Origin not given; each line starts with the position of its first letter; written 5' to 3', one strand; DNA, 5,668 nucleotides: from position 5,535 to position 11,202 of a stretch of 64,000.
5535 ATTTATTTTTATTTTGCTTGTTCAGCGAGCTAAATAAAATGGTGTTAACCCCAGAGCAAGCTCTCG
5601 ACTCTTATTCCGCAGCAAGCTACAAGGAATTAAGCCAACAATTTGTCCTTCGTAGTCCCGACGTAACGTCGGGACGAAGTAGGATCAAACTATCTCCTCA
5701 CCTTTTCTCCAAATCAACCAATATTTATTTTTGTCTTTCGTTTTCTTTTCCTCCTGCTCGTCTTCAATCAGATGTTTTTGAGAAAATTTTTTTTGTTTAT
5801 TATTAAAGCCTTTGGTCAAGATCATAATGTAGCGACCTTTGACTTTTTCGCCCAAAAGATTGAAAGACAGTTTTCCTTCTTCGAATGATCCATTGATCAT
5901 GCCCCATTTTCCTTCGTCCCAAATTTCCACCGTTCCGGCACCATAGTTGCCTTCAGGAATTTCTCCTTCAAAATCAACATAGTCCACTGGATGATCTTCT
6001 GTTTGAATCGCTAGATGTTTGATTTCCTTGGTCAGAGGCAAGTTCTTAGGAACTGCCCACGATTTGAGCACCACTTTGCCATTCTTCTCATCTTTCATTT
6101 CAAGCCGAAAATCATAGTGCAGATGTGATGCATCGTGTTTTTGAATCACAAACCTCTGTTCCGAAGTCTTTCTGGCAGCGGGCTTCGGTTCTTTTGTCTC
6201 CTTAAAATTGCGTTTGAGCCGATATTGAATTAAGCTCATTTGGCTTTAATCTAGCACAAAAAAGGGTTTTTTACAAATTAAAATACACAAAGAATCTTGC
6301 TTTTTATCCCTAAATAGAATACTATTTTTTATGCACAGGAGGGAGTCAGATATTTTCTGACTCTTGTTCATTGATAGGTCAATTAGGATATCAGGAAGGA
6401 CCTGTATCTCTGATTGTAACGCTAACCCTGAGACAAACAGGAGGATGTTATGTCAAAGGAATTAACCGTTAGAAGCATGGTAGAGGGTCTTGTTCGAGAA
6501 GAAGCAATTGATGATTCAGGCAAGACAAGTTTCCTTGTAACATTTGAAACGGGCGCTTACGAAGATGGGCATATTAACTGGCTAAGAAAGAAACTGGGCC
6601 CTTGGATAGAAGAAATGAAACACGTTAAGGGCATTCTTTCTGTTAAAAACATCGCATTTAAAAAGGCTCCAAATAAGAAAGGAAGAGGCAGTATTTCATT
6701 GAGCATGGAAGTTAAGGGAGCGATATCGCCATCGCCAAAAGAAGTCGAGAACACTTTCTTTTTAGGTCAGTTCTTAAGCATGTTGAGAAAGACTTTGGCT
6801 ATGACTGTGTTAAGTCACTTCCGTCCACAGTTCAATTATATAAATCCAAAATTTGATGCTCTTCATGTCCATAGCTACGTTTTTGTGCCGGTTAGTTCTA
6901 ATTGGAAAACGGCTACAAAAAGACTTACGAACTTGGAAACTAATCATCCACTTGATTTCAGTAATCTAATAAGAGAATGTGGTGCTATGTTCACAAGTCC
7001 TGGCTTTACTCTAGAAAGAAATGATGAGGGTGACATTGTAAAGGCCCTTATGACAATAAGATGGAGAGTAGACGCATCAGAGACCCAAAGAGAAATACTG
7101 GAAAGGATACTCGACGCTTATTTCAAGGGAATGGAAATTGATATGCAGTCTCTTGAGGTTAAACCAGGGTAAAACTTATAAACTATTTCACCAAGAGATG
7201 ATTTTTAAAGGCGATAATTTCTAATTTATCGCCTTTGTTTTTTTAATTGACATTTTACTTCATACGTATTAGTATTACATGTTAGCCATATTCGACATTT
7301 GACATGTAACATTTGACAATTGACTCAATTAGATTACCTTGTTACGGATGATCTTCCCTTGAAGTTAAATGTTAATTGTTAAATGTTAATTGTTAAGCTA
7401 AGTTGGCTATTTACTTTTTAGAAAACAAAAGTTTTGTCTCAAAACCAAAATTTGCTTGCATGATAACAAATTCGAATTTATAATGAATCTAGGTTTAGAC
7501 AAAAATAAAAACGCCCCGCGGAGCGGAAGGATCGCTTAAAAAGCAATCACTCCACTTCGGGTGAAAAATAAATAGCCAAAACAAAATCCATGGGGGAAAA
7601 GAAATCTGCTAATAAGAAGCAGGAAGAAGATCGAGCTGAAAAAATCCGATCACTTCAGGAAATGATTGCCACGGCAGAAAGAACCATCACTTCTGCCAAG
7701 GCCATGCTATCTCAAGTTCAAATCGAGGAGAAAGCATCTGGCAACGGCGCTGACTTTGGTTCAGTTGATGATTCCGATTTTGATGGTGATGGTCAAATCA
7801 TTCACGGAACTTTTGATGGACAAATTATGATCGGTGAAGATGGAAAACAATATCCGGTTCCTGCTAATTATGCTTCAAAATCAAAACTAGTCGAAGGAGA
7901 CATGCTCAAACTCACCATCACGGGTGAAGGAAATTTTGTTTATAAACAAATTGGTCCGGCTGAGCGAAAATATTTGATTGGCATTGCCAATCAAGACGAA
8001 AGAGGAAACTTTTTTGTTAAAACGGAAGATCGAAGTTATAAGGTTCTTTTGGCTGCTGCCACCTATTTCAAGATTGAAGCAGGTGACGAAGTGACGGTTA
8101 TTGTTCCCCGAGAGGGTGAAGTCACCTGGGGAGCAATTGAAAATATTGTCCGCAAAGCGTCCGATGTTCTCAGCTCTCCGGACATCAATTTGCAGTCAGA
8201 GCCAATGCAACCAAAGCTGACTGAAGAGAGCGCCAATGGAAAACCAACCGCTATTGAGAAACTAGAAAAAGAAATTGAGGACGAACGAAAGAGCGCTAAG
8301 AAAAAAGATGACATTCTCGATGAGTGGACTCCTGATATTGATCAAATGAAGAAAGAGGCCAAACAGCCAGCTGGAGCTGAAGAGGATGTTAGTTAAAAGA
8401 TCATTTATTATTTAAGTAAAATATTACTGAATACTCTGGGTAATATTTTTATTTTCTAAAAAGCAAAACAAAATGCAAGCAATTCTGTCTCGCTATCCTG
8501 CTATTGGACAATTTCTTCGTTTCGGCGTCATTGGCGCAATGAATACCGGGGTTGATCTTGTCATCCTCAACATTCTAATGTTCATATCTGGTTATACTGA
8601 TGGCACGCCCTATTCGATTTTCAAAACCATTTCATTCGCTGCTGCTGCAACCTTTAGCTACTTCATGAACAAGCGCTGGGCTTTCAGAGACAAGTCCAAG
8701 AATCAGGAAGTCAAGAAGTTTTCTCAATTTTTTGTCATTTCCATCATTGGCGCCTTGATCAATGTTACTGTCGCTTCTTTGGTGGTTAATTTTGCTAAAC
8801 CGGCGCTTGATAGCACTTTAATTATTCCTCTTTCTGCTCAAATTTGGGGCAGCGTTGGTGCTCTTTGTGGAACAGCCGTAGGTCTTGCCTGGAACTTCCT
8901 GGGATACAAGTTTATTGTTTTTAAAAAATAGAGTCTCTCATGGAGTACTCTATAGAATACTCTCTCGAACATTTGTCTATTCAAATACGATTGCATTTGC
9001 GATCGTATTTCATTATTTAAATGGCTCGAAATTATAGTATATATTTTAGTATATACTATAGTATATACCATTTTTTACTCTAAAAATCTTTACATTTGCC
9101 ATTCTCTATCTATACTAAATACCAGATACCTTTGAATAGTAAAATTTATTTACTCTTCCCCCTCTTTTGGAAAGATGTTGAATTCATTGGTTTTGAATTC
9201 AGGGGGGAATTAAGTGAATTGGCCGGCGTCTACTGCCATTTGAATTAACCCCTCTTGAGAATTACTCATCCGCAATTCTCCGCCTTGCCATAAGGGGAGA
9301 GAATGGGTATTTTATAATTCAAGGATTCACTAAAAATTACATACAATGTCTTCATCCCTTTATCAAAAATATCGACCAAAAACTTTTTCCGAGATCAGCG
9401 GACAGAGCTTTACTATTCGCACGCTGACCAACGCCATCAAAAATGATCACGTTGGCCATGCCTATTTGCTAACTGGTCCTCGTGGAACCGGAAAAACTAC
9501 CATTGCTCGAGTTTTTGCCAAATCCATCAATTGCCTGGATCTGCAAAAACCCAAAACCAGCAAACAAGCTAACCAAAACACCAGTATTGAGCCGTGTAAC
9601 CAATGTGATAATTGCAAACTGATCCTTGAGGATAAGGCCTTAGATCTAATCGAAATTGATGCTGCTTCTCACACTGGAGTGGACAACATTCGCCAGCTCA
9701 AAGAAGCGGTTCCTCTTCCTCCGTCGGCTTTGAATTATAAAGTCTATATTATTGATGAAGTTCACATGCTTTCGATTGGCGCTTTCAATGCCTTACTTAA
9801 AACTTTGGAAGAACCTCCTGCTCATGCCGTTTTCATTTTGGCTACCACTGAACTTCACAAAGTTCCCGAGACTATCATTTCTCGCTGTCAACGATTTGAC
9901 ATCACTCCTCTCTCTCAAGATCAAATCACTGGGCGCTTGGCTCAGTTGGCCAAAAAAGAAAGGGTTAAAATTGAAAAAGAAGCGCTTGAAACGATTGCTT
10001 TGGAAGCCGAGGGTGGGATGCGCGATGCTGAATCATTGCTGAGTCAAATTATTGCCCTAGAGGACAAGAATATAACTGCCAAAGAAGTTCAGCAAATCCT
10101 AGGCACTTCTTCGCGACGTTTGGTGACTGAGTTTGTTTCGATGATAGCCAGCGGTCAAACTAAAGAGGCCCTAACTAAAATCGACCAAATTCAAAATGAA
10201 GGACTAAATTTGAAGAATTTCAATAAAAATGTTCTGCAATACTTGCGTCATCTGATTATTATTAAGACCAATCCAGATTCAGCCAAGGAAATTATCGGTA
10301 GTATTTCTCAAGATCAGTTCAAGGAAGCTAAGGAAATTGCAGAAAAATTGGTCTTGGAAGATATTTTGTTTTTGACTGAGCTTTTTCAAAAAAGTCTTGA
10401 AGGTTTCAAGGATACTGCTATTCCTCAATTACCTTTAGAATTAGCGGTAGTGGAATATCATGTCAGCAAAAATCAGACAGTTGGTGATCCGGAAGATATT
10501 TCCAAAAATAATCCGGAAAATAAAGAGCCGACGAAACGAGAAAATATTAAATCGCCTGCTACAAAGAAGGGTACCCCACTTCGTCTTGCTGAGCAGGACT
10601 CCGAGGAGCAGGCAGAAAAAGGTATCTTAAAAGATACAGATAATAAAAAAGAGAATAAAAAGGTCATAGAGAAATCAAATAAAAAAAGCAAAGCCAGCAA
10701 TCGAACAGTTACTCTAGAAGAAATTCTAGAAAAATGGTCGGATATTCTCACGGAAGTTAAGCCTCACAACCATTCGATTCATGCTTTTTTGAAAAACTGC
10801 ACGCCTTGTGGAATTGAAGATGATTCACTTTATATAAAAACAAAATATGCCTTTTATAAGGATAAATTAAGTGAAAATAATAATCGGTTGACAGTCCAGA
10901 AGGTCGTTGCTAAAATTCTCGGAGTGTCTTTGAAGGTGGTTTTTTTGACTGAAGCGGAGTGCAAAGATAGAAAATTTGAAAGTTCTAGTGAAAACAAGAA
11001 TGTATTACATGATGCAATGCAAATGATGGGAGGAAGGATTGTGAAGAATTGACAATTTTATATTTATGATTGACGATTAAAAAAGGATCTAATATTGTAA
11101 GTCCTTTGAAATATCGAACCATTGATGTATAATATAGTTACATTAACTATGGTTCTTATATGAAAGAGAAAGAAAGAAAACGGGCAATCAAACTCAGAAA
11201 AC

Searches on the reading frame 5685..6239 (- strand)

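Call 38: search_protein_families(library=pfam, proteins=[window:5685-6239:-], max_evalue=0.0001)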
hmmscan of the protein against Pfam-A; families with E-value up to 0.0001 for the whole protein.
window:5685-6239:- (184 aa): 1 family
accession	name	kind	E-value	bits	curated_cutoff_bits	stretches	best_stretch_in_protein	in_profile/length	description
PF13298.12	LigD_N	-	1.5e-36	125.3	31.1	1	33-140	1-106/107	DNA Ligase D 3'-phosphoesterase domain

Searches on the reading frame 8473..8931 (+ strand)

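Call 38: search_protein_families(library=pfam, proteins=[window:8473-8931:+], max_evalue=0.0001)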
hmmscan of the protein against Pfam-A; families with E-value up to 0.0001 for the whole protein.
window:8473-8931:+ (152 aa): 1 family
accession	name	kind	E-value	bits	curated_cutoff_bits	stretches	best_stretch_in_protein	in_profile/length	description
PF04138.20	GtrA_DPMS_TM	-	6.9e-23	81.5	26.1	1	16-150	1-117/117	GtrA/DPMS, transmembrane domain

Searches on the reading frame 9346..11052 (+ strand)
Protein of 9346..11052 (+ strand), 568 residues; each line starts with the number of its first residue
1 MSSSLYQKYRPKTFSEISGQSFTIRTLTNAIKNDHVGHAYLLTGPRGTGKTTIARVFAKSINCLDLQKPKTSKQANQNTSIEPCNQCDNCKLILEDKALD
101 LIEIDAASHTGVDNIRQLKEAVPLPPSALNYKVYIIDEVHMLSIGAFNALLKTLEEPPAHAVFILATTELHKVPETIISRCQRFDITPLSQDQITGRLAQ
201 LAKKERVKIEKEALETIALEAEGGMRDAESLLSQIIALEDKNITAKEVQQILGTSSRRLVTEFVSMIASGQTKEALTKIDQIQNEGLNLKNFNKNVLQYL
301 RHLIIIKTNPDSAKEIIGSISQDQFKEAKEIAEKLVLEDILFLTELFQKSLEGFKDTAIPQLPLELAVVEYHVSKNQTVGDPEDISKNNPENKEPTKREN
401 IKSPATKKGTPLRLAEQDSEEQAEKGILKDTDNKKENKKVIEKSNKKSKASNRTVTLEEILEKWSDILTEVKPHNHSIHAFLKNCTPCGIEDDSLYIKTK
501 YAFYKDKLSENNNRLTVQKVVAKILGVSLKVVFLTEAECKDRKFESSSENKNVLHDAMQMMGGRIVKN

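Call 8: search_protein_families(library=pfam, proteins=[window:9346-11052:+], max_evalue=0.001)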
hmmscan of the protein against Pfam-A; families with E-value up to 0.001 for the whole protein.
window:9346-11052:+ (568 aa): 14 families
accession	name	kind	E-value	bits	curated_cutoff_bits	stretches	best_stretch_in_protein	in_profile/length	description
PF13177.12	DNA_pol3_delta2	-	1.6e-41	142.4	27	1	20-189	2-160/161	DNA polymerase III, delta subunit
PF12169.13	DNA_pol3_gamma3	-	3.1e-16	59.9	24.4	1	243-370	1-126/143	DNA polymerase III subunits gamma and tau domain III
PF22608.2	DNAX_ATPase_lid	-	5.9e-11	42.4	27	1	193-238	1-46/49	DNA polymerase III clamp loader subunit, ATPase lid domain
PF20964.2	DnaX_C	-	2.1e-10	41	26.2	1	451-543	3-95/113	DNA polymerase III subunit tau, C-terminal domain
PF00004.35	AAA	-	2.7e-10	41.3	21.2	1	40-184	1-126/131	ATPase family associated with various cellular activities (AAA)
PF06068.19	TIP49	-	7.3e-07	29.1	23.8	0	133-168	277-311/347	TIP49 P-loop domain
PF13191.12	AAA_16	-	1.2e-06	29.5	32.6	1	19-62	4-49/167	AAA ATPase domain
PF13173.12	AAA_14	-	1.8e-06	28.4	27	1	39-193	4-127/129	AAA domain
PF13401.12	AAA_22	-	2.1e-06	28.5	27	1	40-166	8-121/130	AAA domain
PF07728.20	AAA_5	-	5.5e-06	26.9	22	1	41-157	3-93/139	AAA domain (dynein-related subfamily)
PF13245.12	AAA_19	-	8e-05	23.3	25.1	0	30-160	4-119/134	AAA domain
PF13604.12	AAA_30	-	0.00011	22.5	27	0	40-163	21-121/191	AAA domain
PF05496.18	RuvB_N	-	0.00016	21.9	27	0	10-62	2-58/159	Holliday junction DNA helicase RuvB P-loop domain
PF21960.2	RCF1-5-like_lid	-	0.00019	21.8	27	1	197-228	2-34/43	RCF1/5-like, AAA+ ATPase lid domain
